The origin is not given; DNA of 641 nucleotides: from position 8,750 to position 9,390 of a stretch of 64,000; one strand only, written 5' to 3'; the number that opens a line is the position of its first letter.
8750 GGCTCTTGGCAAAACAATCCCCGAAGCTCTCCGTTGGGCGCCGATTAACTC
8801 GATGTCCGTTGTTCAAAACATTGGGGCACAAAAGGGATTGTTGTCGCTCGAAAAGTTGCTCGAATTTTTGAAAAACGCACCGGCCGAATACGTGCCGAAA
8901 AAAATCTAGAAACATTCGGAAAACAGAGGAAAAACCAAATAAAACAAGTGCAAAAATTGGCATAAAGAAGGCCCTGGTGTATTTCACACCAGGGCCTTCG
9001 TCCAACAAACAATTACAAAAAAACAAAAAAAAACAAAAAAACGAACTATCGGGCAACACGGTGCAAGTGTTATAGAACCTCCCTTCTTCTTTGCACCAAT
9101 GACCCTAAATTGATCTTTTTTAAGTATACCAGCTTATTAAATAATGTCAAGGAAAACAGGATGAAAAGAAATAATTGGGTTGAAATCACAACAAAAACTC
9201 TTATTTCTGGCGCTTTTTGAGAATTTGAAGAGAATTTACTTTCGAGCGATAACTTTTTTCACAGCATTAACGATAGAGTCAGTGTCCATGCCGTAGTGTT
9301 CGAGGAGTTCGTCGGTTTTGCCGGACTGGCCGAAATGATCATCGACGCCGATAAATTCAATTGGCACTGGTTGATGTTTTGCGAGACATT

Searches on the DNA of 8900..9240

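Call 70: search_rna_families(source=window, start=8900, end=9240, threshold=evalue, max_evalue=1)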
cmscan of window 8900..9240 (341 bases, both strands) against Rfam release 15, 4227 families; matches with E-value up to 1: 1.
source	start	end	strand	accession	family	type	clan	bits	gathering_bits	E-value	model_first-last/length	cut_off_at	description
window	8965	9001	-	RF04099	MIR837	Gene; miRNA;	-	17.7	117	0.63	1-122/122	no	MIR837 microRNA precursor family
